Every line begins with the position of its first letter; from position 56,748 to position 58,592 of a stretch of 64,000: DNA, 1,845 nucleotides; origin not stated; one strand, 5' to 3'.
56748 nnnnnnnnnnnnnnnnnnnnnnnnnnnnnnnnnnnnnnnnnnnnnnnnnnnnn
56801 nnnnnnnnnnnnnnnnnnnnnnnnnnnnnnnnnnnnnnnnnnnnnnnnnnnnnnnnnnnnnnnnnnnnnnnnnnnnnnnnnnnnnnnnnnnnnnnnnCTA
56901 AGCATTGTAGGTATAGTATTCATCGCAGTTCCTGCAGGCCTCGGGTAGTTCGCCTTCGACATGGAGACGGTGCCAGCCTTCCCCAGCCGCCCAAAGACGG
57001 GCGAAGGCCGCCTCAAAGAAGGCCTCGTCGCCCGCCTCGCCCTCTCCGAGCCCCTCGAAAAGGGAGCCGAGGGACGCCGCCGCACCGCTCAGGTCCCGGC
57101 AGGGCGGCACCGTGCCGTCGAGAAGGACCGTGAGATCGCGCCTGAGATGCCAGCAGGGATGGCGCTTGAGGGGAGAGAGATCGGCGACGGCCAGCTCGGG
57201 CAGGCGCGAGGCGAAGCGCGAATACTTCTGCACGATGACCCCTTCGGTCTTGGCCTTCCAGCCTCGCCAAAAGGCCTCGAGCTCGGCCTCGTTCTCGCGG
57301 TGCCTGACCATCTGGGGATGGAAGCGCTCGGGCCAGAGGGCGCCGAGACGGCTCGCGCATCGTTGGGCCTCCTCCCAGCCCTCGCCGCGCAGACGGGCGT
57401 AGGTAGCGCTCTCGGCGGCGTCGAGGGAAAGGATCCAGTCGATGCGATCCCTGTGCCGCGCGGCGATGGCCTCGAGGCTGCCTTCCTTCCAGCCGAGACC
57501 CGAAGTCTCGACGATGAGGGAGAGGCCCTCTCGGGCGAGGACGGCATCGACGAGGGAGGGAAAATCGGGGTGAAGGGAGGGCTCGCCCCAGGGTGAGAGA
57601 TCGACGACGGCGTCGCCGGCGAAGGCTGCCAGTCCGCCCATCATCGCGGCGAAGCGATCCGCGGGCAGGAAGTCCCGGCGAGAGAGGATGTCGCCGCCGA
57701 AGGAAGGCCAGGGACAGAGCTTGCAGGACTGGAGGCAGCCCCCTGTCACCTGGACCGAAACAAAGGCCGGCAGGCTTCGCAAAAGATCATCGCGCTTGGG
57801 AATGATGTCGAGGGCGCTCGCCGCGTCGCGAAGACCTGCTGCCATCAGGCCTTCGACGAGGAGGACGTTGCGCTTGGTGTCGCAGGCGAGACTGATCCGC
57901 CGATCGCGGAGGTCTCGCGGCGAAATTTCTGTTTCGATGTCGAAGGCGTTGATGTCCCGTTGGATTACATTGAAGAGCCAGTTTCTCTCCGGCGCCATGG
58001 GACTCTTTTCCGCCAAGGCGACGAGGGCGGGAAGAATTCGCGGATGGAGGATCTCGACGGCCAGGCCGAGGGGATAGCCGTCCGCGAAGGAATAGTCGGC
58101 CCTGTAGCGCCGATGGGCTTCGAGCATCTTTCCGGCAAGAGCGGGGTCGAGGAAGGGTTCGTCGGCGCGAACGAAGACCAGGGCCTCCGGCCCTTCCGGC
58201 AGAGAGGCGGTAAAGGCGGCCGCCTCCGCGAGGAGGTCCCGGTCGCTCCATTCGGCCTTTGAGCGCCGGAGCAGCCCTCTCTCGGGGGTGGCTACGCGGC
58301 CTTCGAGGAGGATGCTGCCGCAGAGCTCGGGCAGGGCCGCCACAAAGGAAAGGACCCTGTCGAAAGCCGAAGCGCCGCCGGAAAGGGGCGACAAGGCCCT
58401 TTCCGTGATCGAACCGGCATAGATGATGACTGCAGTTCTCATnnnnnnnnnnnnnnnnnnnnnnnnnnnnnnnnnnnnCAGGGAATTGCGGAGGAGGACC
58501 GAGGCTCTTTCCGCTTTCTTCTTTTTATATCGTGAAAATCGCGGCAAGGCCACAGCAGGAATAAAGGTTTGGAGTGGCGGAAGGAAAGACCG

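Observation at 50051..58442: Seven-gene translationally coupled operon (spiro-SPASM to GerMN) next to flaA with no recognisable complete pathway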

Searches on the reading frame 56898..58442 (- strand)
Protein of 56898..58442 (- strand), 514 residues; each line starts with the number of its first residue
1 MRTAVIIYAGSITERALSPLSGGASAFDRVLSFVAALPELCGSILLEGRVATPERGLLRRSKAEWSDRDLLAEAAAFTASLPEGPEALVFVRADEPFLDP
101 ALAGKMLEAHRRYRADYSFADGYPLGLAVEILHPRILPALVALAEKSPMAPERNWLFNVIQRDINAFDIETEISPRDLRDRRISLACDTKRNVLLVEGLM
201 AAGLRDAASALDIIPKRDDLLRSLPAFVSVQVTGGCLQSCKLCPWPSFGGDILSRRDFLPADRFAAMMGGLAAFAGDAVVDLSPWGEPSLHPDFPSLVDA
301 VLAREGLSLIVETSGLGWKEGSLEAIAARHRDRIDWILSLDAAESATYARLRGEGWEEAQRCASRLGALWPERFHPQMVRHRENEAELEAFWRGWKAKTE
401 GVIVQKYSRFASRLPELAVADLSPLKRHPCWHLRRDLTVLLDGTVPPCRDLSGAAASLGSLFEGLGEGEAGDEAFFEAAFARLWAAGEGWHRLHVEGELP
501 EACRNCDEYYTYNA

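Call 4: search_protein_families(library=pfam, proteins=[window:56898-58442:-], max_evalue=0.01)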
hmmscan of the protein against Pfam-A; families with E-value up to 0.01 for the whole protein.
window:56898-58442:- (514 aa): 3 families
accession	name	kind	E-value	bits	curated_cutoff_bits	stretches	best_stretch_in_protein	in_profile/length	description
PF04055.27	Radical_SAM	-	9.6e-07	29.6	29.5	1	231-390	2-161/166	Radical SAM superfamily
PF12804.13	NTP_transf_3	-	0.0014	19.2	27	1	72-146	74-147/160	MobA-like NTP transferase domain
PF13186.11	SPASM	-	0.006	17.3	21.5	0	430-463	1-36/67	Iron-sulfur cluster-binding domain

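Call 5: search_protein_families(library=ncbifam, proteins=[window:56898-58442:-], max_evalue=0.01)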
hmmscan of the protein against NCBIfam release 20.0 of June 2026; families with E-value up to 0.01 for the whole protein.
window:56898-58442:- (514 aa): 6 families
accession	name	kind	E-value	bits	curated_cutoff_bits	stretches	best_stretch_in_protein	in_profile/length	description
TIGR04321.1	spiroSPASM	subfamily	8.7e-141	470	250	1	4-514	2-510/510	spiro-SPASM protein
TIGR04317.1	W_rSAM_matur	equivalog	5.1e-08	32.4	380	1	229-354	7-124/349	tungsten cofactor oxidoreductase radical SAM maturase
TIGR03962.1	mycofact_rSAM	equivalog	1.5e-05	24.3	265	1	286-392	66-170/339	mycofactocin radical SAM maturase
NF049973.1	radical_Rv1681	equivalog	0.00012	21.2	380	1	258-360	101-200/326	Rv1681 family radical SAM protein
TIGR02109.1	PQQ_syn_pqqE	equivalog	0.00035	19.6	381.35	0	225-388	6-162/358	pyrroloquinoline quinone biosynthesis protein PqqE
TIGR04311.1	rSAM_Geo_metal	subfamily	0.0062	15.6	400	0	225-355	2-127/423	radical SAM/SPASM family putative metalloenzyme maturase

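Call 8: find_homologous_proteins(query=window:56898-58442:-, max_evalue=0.00001)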
Query window:56898-58442:- (514 aa): 669 proteins with E <= 0.00001 among 8000 candidates; the best 120 are listed.
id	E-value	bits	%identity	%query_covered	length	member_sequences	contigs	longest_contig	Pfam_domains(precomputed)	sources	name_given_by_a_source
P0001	0.0e+0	1068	91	100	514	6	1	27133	PF04055.28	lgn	-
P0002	2.4e-286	968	81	100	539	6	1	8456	-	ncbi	-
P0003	1.1e-277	940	79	100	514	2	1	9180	PF04055.28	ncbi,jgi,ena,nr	ncbi:MAG TPA: spiro-SPASM protein [Rectinemataceae bacterium]|nr:spiro-SPASM protein [Rectinematacea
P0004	2.0e-271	919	78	100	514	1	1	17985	-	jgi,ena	-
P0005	1.7e-248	843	72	100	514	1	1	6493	PF04055.28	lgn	-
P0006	4.6e-233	793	67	100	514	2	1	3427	PF04055.28,PF12804.14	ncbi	ncbi:MAG: spiro-SPASM protein [Spirochaetota bacterium]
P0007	2.3e-225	767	68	100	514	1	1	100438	PF04055.28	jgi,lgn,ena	-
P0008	2.2e-222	757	66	100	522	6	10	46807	PF04055.28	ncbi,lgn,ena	-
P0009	2.0e-221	754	65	100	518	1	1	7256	PF04055.28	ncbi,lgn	ncbi:MAG: spiro-SPASM protein [Spirochaetota bacterium]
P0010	8.2e-195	666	60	100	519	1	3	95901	PF04055.28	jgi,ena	jgi:spiro-SPASM protein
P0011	1.7e-187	642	57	100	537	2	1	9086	PF04055.28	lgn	-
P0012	3.6e-187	641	57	100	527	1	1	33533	-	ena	-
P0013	2.9e-185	635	56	100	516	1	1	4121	PF04055.28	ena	-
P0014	4.2e-185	634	58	100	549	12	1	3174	PF04055.28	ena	-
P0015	7.4e-183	627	57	100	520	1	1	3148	PF04055.28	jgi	jgi:spiro-SPASM protein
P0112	1.1e-136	474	45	100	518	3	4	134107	PF04055.28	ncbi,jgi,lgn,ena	-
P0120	3.7e-134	466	47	100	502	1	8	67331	PF13186.12,PF04055.28,PF12804.14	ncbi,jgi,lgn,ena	jgi:spiro-SPASM protein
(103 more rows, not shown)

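Call 10: find_related_loci(query=A1, collection=genome_contigs, flank=10000)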
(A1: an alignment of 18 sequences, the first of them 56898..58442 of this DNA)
Query A1 (514 aa) in genome_contigs; peptide patterns used: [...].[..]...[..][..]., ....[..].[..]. (x = any residue, [..] = any of these).
599 stretches matched a pattern (row limit reached: there are more); 575 encode a relative of the query (tblastn E <= 1e-3); the best 80 are kept; 80 distinct loci.
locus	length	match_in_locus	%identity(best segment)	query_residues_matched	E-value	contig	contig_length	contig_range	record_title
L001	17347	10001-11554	66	1-514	0e+0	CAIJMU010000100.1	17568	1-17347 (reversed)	MAG: uncultured Spirochaetes bacterium isolate Ja_bin-4832 genome assembly, contig: bin-4832:100/193, whole genome shotg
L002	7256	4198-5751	65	1-514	0e+0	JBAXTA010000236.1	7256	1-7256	MAG: Spirochaetota bacterium isolate ELA623 MAG623_236, whole genome shotgun sequence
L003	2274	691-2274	57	1-507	0e+0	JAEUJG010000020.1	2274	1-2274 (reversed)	MAG: Spirochaetaceae bacterium isolate new MAG-63 k141_2602385, whole genome shotgun sequence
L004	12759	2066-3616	55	1-514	2e-173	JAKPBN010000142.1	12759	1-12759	MAG: Spirochaetota bacterium isolate USSF_metabat.37 k201_478360, whole genome shotgun sequence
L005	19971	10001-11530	56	1-514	4e-172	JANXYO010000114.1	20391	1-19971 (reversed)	MAG: Spirochaetaceae bacterium isolate GL140_3_metabat_44 GL140_3_k141_2679976, whole genome shotgun sequence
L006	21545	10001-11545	54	1-514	3e-170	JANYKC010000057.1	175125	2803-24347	MAG: Spirochaetaceae bacterium isolate GL140_5_metabinner_127 GL140_5_k141_2582520, whole genome shotgun sequence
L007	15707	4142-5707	54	1-514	1e-168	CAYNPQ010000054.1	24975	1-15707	MAG TPA_asm: uncultured Treponemataceae bacterium isolate SRP220891_co1_303 genome assembly, contig: NODE_3806_length_24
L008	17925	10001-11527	53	1-513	2e-167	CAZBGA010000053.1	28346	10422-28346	MAG TPA_asm: uncultured Treponemataceae bacterium isolate binchicken_co3_301 genome assembly, contig: NODE_5103_length_2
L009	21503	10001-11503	55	1-514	2e-164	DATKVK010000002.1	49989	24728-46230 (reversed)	MAG TPA_asm: Rectinemataceae bacterium isolate SMAG_U14131 k141_3105512, whole genome shotgun sequence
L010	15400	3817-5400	52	1-514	5e-161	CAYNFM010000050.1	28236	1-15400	MAG TPA_asm: uncultured Treponemataceae bacterium isolate binchicken_co3_299 genome assembly, contig: NODE_5131_length_2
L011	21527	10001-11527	53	1-513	3e-161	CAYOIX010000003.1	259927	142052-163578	MAG TPA_asm: uncultured Treponemataceae bacterium isolate binchicken_co3_424 genome assembly, contig: NODE_41_length_259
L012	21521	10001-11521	53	1-514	7e-160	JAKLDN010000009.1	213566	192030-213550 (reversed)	MAG: Spirochaetes bacterium isolate RA.bin110 RA.bin110_9, whole genome shotgun sequence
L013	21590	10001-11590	52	1-514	5e-157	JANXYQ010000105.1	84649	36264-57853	MAG: Spirochaetaceae bacterium isolate GL140_3_metabat_65 GL140_3_k141_2556359, whole genome shotgun sequence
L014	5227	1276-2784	52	1-514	4e-159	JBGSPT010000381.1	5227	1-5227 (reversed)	MAG: Treponematales bacterium isolate JTS-AC310 k141_127145, whole genome shotgun sequence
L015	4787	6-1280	57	83-514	5e-157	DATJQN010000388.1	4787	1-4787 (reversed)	MAG TPA_asm: Rectinemataceae bacterium isolate SMAG_U14942 k141_4529091, whole genome shotgun sequence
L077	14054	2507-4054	43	1-513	1e-123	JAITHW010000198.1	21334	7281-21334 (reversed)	MAG: Treponema sp. isolate Pc512_bin91 k119_617136, whole genome shotgun sequence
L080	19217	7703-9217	42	1-513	2e-123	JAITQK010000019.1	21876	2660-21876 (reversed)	MAG: Treponema sp. isolate Pq454_bin73 k119_2746892, whole genome shotgun sequence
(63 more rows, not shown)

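Call 26: search_solved_structures(query=A1, max_evalue=1, show_alignments=0)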
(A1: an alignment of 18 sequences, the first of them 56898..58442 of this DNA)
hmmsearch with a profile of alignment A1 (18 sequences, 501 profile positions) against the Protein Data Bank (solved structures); distinct sequences matched with E-value up to 1: 6.
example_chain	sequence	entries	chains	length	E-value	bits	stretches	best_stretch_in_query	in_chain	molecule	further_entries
4m7t_A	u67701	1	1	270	2.9e-06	29.3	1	223-315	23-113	BtrN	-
4m7s_A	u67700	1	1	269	5.6e-06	28.3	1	226-315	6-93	BtrN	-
6oew_A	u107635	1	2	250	0.0002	23.2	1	41-212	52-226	Cytidylyltransferase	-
6efn_A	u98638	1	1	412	0.0011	20.7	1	224-369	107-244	Sporulation killing factor maturation protein SkfB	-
2qgq_A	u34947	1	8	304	0.29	12.8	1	227-256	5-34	Protein TM_1862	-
4jc0_A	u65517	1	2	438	0.32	12.6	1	227-256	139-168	Ribosomal protein S12 methylthiotransferase RimO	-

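Call 36: search_protein_representatives(alignment_id=A1)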
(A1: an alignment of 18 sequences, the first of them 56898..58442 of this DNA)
Query: 18 sequences, 501 profile positions. Proteins with E-value up to 0.001 (for the whole library): 7464; up to 1e-10: 1658; up to 1e-30: 471. The best 150 are listed.
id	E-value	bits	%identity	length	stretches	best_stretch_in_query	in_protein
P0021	1.0e-236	802.7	-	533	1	1-501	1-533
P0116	1.0e-218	743.4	-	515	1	1-501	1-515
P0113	8.1e-195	664.5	-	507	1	1-501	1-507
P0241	1.5e-192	657.0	-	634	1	1-501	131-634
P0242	3.2e-187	639.4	-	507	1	1-500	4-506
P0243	8.4e-185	631.5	-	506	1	1-500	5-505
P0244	4.4e-184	629.1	-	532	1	1-501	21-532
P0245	4.3e-176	602.7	-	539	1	1-501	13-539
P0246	6.1e-174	595.6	-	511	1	1-500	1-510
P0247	5.9e-173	592.4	-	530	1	1-500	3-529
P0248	1.5e-172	591.1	-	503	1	22-500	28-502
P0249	7.0e-168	575.6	-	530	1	1-500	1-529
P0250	1.9e-166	570.9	-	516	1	1-393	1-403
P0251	1.3e-165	568.1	-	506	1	1-501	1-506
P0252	5.8e-164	562.7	-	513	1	1-500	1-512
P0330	2.7e-124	431.9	-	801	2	259-500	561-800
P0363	1.1e-114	400.2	-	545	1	1-499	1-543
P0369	1.8e-113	396.2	-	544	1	1-500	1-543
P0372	5.6e-113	394.5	-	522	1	1-500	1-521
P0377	8.2e-112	390.7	-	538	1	1-500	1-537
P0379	2.2e-111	389.2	-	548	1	1-500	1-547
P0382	5.5e-111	388.0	-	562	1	40-500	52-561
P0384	8.7e-111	387.3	-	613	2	50-500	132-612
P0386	3.7e-110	385.2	-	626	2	70-500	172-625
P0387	4.9e-110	384.8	-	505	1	1-501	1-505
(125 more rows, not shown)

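Call 37: list_cluster_members(proteins=[P0387, P0386, P0384, P0382, P0379, P0377, P0372, P0369, P0363, P0330])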
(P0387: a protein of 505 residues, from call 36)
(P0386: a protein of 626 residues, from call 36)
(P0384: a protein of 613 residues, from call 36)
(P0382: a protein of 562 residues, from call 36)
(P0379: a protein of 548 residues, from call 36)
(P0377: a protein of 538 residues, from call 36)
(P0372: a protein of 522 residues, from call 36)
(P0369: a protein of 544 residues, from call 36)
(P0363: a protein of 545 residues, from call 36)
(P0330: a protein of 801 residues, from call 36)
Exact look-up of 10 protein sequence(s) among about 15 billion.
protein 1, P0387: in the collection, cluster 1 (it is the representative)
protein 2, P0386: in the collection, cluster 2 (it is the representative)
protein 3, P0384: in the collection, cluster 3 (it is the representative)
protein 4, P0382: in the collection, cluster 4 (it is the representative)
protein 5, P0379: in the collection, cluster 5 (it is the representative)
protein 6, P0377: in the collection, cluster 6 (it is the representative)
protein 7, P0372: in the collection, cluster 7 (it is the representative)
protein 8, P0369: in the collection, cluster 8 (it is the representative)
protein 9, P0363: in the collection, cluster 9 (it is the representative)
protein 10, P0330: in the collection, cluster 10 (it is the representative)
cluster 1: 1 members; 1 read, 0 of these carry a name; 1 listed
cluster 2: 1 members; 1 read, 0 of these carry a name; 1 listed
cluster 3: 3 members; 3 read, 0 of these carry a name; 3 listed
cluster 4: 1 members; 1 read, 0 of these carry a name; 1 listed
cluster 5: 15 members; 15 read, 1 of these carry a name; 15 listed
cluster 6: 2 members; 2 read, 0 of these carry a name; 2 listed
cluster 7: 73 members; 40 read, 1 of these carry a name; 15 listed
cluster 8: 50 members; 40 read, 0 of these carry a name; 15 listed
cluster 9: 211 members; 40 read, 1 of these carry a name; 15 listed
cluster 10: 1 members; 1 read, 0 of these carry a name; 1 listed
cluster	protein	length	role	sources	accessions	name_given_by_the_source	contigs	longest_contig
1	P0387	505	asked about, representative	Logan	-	-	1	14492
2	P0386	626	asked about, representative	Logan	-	-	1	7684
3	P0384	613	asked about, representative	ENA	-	-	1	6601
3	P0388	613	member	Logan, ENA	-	-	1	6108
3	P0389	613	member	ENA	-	-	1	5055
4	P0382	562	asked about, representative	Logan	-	-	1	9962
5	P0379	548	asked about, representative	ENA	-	-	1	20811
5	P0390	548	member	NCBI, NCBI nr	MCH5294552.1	MAG: spiro-SPASM protein [Treponema sp.] | spiro-SPASM protein [Treponema sp.]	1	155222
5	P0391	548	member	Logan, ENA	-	-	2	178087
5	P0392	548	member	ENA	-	-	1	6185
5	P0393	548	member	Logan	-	-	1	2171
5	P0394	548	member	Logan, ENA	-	-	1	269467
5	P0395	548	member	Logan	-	-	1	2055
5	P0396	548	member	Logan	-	-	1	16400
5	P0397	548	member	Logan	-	-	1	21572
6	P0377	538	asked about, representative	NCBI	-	-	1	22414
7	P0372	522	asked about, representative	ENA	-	-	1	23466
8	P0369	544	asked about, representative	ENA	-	-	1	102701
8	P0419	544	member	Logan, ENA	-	-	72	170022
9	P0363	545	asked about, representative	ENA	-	-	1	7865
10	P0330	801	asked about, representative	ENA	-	-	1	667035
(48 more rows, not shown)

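Call 50: search_protein_families(library=pfam, proteins=[L080:12838-14913:-, L080:15166-16131:+, L080:16201-17724:+, L080:17737-18723:+, L077:8325-8981:+, L077:9012-10088:+, L077:10128-11246:+, L077:10841-12025:+, L077:12022-13077:+], max_evalue=0.001)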
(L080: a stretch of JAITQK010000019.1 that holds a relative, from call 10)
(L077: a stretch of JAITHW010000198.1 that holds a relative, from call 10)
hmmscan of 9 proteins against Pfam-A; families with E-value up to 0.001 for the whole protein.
L080:12838-14913:- (691 aa): 3 families
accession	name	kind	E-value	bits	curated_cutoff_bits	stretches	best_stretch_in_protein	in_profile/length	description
PF00015.26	MCPsignal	-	6.2e-28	98.2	34.6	1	466-625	10-168/172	Methyl-accepting chemotaxis protein (MCP) signalling domain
PF02743.24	dCache_1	-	1.2e-15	58.2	45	1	46-267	15-239/240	Cache domain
PF00672.30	HAMP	-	5e-08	33.6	25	1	303-347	2-46/53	HAMP domain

L080:15166-16131:+ (321 aa): 3 families
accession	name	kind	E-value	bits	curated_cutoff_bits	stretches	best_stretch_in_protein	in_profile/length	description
PF13407.12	Peripla_BP_4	-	1.2e-61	209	35.1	1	41-300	1-258/258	Periplasmic binding protein domain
PF13377.12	Peripla_BP_3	-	5.7e-09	36.7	26.5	1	179-304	25-153/167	Periplasmic binding protein-like domain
PF00532.27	Peripla_BP_1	-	5.7e-09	36.3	22.2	1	76-300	40-267/281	Periplasmic binding proteins and sugar binding domain of LacI family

L080:16201-17724:+ (507 aa): 4 families
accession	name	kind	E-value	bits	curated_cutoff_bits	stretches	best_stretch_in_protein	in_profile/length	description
PF00005.33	ABC_tran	-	7.3e-52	176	25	2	23-173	1-137/137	ABC transporter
PF13304.12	AAA_21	-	2.9e-05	24.7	27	0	35-56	1-22/304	AAA domain, putative AbiEii toxin, Type IV TA system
PF13555.12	AAA_29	-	8.4e-05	22.7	27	0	24-52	13-41/61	P-loop containing region of AAA domain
PF09818.15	ABC_ATPase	-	0.00036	20.1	23.2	0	440-498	214-272/283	P-loop domain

L080:17737-18723:+ (328 aa): 1 family
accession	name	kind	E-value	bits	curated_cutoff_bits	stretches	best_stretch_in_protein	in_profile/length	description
PF02653.21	BPD_transp_2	-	2e-39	135.8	26.8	1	41-316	1-268/269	Branched-chain amino acid transport system / permease component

L077:8325-8981:+ (218 aa): 6 families
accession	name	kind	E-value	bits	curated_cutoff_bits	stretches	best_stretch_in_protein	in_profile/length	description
PF08241.18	Methyltransf_11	-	1e-24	87.4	21.2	1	50-144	1-94/95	Methyltransferase domain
PF13649.12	Methyltransf_25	-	1.2e-21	77.6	27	1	50-141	2-97/97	Methyltransferase domain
PF13847.12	Methyltransf_31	-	3.9e-18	66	27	1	45-186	3-144/145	Methyltransferase domain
PF01209.24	Ubie_methyltran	-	4.3e-12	46.3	20.1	1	44-144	46-150/233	ubiE/COQ5 methyltransferase family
PF08242.18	Methyltransf_12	-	2.7e-11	44.5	30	1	50-142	1-97/98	Methyltransferase domain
PF13489.12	Methyltransf_23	-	3.4e-10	40.3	27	1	37-191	13-162/164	Methyltransferase domain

L077:9012-10088:+ (358 aa): 1 family
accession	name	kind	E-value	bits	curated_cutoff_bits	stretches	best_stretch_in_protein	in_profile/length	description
PF01497.23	Peripla_BP_2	-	1.1e-23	84.4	27.5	1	70-305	11-234/235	Periplasmic binding protein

L077:10128-11246:+ (372 aa): 1 family
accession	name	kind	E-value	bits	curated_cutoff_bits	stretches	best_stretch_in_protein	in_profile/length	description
PF01032.23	FecCD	-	1.8e-86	290.4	26.5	1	41-366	1-311/311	FecCD transport family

L077:10841-12025:+ (394 aa): 6 families
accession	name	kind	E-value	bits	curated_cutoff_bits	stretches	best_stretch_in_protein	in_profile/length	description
PF00005.33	ABC_tran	-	9.5e-31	107.7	25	1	153-299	2-137/137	ABC transporter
PF13304.12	AAA_21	-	1.3e-12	48.9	27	2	166-186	3-23/304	AAA domain, putative AbiEii toxin, Type IV TA system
PF13175.12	AAA_15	-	3.8e-07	30.5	32.1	0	145-201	10-66/374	AAA ATPase domain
PF13476.12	AAA_23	-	1.3e-05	26.4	27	1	145-189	6-46/201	AAA domain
PF13555.12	AAA_29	-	5e-05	23.4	27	1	156-196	18-55/61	P-loop containing region of AAA domain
PF02463.25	SMC_N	-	0.00012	22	40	0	152-331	13-199/220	RecF/RecN/SMC N terminal domain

L077:12022-13077:+ (351 aa): 1 family
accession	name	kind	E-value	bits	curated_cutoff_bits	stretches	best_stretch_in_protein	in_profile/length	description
PF01497.23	Peripla_BP_2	-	1.3e-30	107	27.5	1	57-295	1-231/235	Periplasmic binding protein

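Call 51: find_encoding_contigs(protein=P0372, flank=10000, max_places=2)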
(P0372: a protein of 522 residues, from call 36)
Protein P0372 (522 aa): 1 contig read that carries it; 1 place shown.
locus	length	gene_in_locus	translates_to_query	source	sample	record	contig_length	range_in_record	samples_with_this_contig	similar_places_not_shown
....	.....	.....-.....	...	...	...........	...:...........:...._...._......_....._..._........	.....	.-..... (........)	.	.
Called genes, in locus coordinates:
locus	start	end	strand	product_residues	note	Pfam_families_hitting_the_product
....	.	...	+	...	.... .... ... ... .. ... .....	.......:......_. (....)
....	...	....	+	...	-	-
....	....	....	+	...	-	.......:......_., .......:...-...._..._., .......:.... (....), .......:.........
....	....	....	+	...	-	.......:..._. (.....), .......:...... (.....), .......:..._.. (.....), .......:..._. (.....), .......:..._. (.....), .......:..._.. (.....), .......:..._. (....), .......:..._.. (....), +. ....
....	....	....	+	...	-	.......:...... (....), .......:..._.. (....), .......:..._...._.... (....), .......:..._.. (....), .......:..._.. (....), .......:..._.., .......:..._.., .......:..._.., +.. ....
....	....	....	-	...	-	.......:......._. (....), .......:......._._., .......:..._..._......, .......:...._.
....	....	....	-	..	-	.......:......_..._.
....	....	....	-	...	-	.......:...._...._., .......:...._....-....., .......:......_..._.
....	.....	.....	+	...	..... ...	-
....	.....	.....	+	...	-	-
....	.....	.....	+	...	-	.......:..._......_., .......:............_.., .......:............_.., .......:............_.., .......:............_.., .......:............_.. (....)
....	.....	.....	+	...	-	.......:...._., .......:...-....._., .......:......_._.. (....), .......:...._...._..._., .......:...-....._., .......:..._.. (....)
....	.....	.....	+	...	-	?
